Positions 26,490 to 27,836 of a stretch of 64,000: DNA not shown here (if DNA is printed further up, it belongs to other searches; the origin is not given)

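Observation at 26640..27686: Trigger factor appears to lack the entire FKBP-type PPIase domain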

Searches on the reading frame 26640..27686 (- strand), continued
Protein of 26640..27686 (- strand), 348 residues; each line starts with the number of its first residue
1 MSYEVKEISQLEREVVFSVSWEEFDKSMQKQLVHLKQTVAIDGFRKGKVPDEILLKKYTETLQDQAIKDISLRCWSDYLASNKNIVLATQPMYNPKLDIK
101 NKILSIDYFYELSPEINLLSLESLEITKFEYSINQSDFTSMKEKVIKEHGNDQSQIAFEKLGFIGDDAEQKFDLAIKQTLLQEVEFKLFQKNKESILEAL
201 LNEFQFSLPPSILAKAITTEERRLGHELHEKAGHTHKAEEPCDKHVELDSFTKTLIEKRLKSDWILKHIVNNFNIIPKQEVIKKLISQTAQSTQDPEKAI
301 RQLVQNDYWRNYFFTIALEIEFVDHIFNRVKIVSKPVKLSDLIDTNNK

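Call 30: find_encoding_contigs(protein=P0026, flank=10000, max_places=4)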
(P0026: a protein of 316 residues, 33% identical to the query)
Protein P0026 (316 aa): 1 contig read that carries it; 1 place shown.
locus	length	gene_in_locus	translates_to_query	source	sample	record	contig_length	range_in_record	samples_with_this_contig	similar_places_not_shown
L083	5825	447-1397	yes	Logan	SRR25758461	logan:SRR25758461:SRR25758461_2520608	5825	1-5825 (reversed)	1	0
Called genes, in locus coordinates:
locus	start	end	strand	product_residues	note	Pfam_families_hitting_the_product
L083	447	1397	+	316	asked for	PF05697:Trigger_N, PF05698:Trigger_C (faint)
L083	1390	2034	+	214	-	PF00574:CLP_protease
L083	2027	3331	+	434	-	PF06689:zf-C4_ClpX, PF00493:MCM (weak), PF13401:AAA_22 (faint), PF00004:AAA, PF07724:AAA_2, PF07728:AAA_5 (weak), PF13173:AAA_14 (faint), PF10431:ClpB_D2-small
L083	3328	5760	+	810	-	PF02190:LON_substr_bdg, PF01695:IstB_IS21 (faint), PF00004:AAA, PF07728:AAA_5 (weak), PF22667:Lon_lid, PF05362:Lon_C, PF13541:ChlI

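Call 32: find_encoding_contigs(protein=P0057, flank=8000, max_places=3)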
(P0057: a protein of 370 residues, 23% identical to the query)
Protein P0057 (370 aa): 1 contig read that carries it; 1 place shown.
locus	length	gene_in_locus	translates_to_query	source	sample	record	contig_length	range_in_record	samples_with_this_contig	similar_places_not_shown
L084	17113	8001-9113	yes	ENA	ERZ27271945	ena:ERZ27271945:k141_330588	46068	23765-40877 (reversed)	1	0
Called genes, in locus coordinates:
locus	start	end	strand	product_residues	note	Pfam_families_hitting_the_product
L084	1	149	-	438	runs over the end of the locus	PF05496:RuvB_N, PF13191:AAA_16 (faint), PF13401:AAA_22 (faint), PF00004:AAA, PF07728:AAA_5 (faint), PF13173:AAA_14 (faint), PF16193:AAA_assoc_2, PF12002:MgsA_C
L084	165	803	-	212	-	PF03548:LolA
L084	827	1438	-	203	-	PF05685:Uma2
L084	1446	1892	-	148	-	-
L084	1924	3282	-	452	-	PF00206:Lyase_1, PF08328:ASL_C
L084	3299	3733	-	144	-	PF01724:DUF29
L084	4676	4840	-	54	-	-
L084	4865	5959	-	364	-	PF02540:NAD_synthase (weak), PF03054:tRNA_Me_trans, PF20259:tRNA_Me_trans_M, PF20258:tRNA_Me_trans_C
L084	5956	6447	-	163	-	PF00293:NUDIX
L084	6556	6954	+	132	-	-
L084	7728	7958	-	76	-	-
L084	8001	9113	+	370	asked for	PF05697:Trigger_N, PF05698:Trigger_C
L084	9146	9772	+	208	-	PF00574:CLP_protease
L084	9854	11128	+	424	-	PF13401:AAA_22 (faint), PF06689:zf-C4_ClpX, PF00493:MCM (faint), PF01078:Mg_chelatase (faint), PF00004:AAA, PF07724:AAA_2, PF07728:AAA_5 (weak), PF10431:ClpB_D2-small, +1 more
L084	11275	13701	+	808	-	PF02190:LON_substr_bdg, PF00004:AAA, PF07728:AAA_5, PF22667:Lon_lid, PF05362:Lon_C, PF13541:ChlI (weak)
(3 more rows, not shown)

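Call 34: find_encoding_contigs(protein=P0175, flank=10000, max_places=3)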
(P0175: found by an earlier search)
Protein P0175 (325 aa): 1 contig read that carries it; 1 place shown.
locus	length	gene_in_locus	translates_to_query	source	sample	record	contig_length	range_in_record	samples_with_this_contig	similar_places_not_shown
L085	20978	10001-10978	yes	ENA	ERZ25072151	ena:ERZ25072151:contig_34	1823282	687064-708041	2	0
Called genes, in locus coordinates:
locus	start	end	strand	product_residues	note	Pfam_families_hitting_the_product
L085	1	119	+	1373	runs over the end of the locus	PF04563:RNA_pol_Rpb2_1, PF04561:RNA_pol_Rpb2_2, PF04565:RNA_pol_Rpb2_3, PF10385:RNA_pol_Rpb2_45, PF00562:RNA_pol_Rpb2_6, PF04560:RNA_pol_Rpb2_7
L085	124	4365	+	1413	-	PF04997:RNA_pol_Rpb1_1, PF00623:RNA_pol_Rpb1_2, PF04983:RNA_pol_Rpb1_3, PF05000:RNA_pol_Rpb1_4, PF04998:RNA_pol_Rpb1_5, PF21668:RPOC_hybrid (faint)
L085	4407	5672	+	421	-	PF00180:Iso_dh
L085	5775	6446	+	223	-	PF11967:RecO_N, PF02565:RecO_C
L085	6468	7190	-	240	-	PF00149:Metallophos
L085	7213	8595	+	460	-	PF00133:tRNA-synt_1 (faint), PF01406:tRNA-synt_1e, PF09334:tRNA-synt_1g (weak), PF01921:tRNA-synt_1f (weak), PF09334:tRNA-synt_1g, PF09190:DALR_2 (weak), PF23493:CysS_C (weak)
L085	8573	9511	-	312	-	PF00763:THF_DHG_CYH, PF02882:THF_DHG_CYH_C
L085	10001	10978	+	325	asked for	PF05697:Trigger_N, PF05698:Trigger_C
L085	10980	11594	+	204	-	PF00574:CLP_protease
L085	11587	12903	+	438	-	PF06689:zf-C4_ClpX, PF00493:MCM (weak), PF05496:RuvB_N (faint), PF07724:AAA_2, PF13401:AAA_22 (faint), PF00004:AAA, PF07728:AAA_5 (weak), PF10431:ClpB_D2-small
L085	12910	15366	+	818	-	PF02190:LON_substr_bdg, PF00004:AAA, PF07728:AAA_5 (weak), PF22667:Lon_lid, PF05362:Lon_C, PF13541:ChlI (weak)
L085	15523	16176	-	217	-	PF00694:Aconitase_C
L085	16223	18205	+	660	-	PF13623:SurA_N_2, PF13624:SurA_N_3, PF13145:Rotamase_2, PF00639:Rotamase, PF13616:Rotamase_3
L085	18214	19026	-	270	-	PF00106:adh_short, PF13561:adh_short_C2, PF23441:SDR (weak)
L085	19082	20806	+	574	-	PF00496:SBP_bac_5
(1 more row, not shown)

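Call 40: find_encoding_contigs(protein=P0152, flank=6000, max_places=2)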
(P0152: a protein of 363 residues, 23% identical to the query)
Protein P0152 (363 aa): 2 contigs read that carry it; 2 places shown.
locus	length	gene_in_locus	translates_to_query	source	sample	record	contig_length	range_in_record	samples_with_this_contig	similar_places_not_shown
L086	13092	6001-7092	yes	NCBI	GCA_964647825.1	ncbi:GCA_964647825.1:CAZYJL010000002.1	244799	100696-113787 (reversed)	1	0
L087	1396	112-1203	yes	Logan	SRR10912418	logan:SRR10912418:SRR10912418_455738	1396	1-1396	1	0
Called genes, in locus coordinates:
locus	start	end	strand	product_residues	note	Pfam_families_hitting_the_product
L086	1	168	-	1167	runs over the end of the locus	PF17757:UvrB_inter, PF21132:MFD_D3, PF02559:CarD_TRCF_RID, PF00270:DEAD, PF04851:ResIII, PF00271:Helicase_C, PF03461:TRCF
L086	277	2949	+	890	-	-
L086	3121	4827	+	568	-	PF00390:malic, PF03949:Malic_M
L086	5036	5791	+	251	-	PF03009:GDPD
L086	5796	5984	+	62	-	-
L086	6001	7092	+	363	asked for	PF05697:Trigger_N, PF05698:Trigger_C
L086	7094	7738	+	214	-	PF00574:CLP_protease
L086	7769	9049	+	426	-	PF06689:zf-C4_ClpX, PF00493:MCM (weak), PF01078:Mg_chelatase (faint), PF13401:AAA_22 (weak), PF00004:AAA, PF07724:AAA_2, PF07728:AAA_5 (weak), PF10431:ClpB_D2-small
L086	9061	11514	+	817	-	PF02190:LON_substr_bdg, PF00004:AAA, PF07728:AAA_5, PF22667:Lon_lid, PF05362:Lon_C, PF13541:ChlI (weak)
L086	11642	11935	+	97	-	PF00216:Bac_DNA_binding, PF18291:HU-HIG (weak)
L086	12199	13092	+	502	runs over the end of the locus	PF13623:SurA_N_2, PF13624:SurA_N_3, PF13145:Rotamase_2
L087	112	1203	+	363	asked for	PF05697:Trigger_N, PF05698:Trigger_C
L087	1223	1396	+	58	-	?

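Call 41: find_encoding_contigs(protein=P0163, flank=6000, max_places=2)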
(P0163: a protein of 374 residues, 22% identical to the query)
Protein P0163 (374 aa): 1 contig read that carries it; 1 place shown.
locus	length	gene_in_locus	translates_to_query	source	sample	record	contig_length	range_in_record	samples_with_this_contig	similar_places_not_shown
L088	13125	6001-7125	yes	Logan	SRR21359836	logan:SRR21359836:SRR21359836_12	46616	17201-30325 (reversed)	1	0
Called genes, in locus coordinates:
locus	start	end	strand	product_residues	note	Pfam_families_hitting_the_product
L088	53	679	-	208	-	-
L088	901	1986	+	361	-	PF02661:Fic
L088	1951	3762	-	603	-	PF17297:PEPCK_N, PF00821:PEPCK_GTP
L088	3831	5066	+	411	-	PF00083:Sugar_tr, PF07690:MFS_1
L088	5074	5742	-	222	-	PF01522:Polysacc_deac_1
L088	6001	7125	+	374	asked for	PF05697:Trigger_N, PF05698:Trigger_C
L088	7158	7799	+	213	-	PF00574:CLP_protease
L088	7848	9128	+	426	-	PF06689:zf-C4_ClpX, PF01078:Mg_chelatase (faint), PF07724:AAA_2, PF13401:AAA_22 (faint), PF00004:AAA, PF07728:AAA_5 (weak), PF10431:ClpB_D2-small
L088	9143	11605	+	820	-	PF02190:LON_substr_bdg, PF08298:AAA_PrkA (faint), PF00004:AAA, PF07728:AAA_5 (weak), PF22667:Lon_lid, PF05362:Lon_C, PF13541:ChlI (weak)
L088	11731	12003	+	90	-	PF00216:Bac_DNA_binding, PF18291:HU-HIG (weak)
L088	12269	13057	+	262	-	PF03372:Exo_endo_phos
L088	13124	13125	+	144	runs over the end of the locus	PF00572:Ribosomal_L13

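Call 46: predict_structure(alignment_id=A3)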
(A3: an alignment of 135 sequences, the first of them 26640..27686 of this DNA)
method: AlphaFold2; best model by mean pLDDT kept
length: 348 residues; sequences in the alignment: 135
mean_pLDDT: 94.9   pTM: 0.87
mean pLDDT of the five models: 94.9, 94.5, 94.4, 94.2, 93.9
residues with pLDDT >= 90: 314; 70-90: 25; 50-70: 8; < 50: 1
segments of 3 or more residues with pLDDT < 50: none
pLDDT, mean of each block of 10 residues (from residue 1): 97 98 98 98 97 98 98 98 97 98 98 95 98 97 90 82 93 94 96 98 97 97 93 77 85 97 97 98 97 96 98 98 98 97 77
secondary structure, 60 per line:
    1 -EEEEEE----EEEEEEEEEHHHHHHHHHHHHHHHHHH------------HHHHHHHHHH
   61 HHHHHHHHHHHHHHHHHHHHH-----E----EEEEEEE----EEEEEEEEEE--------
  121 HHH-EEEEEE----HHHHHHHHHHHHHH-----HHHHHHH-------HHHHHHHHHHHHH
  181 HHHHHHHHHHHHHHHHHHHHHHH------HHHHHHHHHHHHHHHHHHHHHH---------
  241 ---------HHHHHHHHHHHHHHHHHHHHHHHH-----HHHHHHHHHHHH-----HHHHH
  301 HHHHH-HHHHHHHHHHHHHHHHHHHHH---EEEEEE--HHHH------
elements in order: E2-7 E12-20 H21-38 H51-81 E92-98 E103-112 E125-130 H135-148 H154-160 H168-203 H210-231 H250-273 H279-290 H296-305 H307-327 E331-336 H339-342

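Call 48: fold_search(model_id=the predicted structure, library=pdb)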
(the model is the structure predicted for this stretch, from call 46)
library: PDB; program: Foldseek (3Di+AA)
matches with E <= 10: 189; with E <= 0.001: 16
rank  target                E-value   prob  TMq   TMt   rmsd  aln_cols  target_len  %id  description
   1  2vrh_A                2.9e-19  1.00  0.79  0.65   7.4       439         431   15  Structure of the E. coli trigger factor bound to a translating ribosome (released 2008-06-17)
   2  1w26_A                1.9e-17  1.00  0.76  0.63   6.0       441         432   16  Trigger Factor in Complex with the Ribosome forms a Molecular Cradle for Nascent Proteins (released 2004-09-02)
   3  3gty_X                3.0e-11  1.00  0.59  0.51   7.9       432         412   14  Promiscuous Substrate Recognition in Folding and Assembly Activities of the Trigger Factor Chaperone (released 2009-12-22)
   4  3gu0                  2.1e-10  1.00  0.57  0.51   7.1       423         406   14  Promiscuous Substrate Recognition in Folding and Assembly Activities of the Trigger Factor Chaperone (released 2009-12-22)
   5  1oms_A                5.4e-09  1.00  0.30  0.83   2.5       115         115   28  Structure determination by MAD: E.coli Trigger Factor binding at the ribosomal exit tunnel. (released 2003-12-16)
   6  1oms_B                1.0e-08  1.00  0.32  0.89   1.9       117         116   27  Structure determination by MAD: E.coli Trigger Factor binding at the ribosomal exit tunnel. (released 2003-12-16)
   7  1p9y_A                1.5e-08  1.00  0.31  0.83   2.5       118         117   27  Ribosome binding of E. coli Trigger Factor mutant F44L. (released 2003-12-16)
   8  1oms_C                2.5e-08  1.00  0.31  0.86   2.2       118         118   28  Structure determination by MAD: E.coli Trigger Factor binding at the ribosomal exit tunnel. (released 2003-12-16)
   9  1t11_B                5.3e-08  1.00  0.31  0.29  11.7       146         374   23  Trigger Factor (released 2004-09-21)
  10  1t11_A                1.3e-07  1.00  0.32  0.30  11.6       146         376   24  Trigger Factor (released 2004-09-21)
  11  2aar_7                2.7e-04  1.00  0.26  0.66   4.0       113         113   18  Structure of trigger factor binding domain in biologically homologous complex with eubacterial ribosome. (released 2005-08-23)
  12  1zxj_C                2.8e-04  1.00  0.32  0.53   9.0       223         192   13  Crystal structure of the hypthetical Mycoplasma protein, MPN555 (released 2005-07-26)
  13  7zgi_B                3.2e-04  1.00  0.25  0.26  22.2       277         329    9  chloroplast trigger factor (TIG1) (released 2022-10-12)
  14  1zxj_D                3.5e-04  1.00  0.30  0.49   8.9       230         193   13  Crystal structure of the hypthetical Mycoplasma protein, MPN555 (released 2005-07-26)
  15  1zxj_A                4.0e-04  1.00  0.32  0.53   9.1       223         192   12  Crystal structure of the hypthetical Mycoplasma protein, MPN555 (released 2005-07-26)
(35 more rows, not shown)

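Call 63: find_related_loci(query=A4, collection=metagenome_contigs, flank=6000)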
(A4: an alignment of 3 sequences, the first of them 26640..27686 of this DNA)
Query A4 (348 aa) in metagenome_contigs; peptide patterns used: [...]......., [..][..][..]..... (x = any residue, [..] = any of these).
600 stretches matched a pattern (row limit reached: there are more); 433 encode a relative of the query (tblastn E <= 1e-3); the best 80 are kept; 80 distinct loci.
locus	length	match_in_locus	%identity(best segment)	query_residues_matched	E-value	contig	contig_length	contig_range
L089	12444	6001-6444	28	1-149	1e-17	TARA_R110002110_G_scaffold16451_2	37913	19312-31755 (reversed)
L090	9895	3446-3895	28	1-151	7e-17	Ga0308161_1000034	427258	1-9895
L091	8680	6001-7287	29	1-344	3e-16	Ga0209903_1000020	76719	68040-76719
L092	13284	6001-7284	30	1-342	5e-17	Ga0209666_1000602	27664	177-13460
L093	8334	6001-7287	29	1-344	3e-16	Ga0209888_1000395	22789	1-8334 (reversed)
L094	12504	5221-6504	31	1-342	3e-16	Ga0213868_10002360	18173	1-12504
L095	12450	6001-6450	28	1-151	8e-16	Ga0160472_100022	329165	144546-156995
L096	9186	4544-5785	22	1-327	1e-15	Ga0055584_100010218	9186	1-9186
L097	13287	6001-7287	29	1-344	2e-15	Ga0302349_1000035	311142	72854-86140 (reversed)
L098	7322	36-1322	29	1-344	2e-15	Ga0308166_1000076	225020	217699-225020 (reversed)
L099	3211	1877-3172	27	1-347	1e-15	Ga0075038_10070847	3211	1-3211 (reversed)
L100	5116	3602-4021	28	1-141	2e-15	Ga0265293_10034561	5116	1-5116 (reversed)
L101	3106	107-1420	29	1-342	1e-15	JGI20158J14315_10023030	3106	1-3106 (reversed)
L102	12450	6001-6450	28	1-151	3e-15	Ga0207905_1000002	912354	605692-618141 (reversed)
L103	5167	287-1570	30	1-342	2e-15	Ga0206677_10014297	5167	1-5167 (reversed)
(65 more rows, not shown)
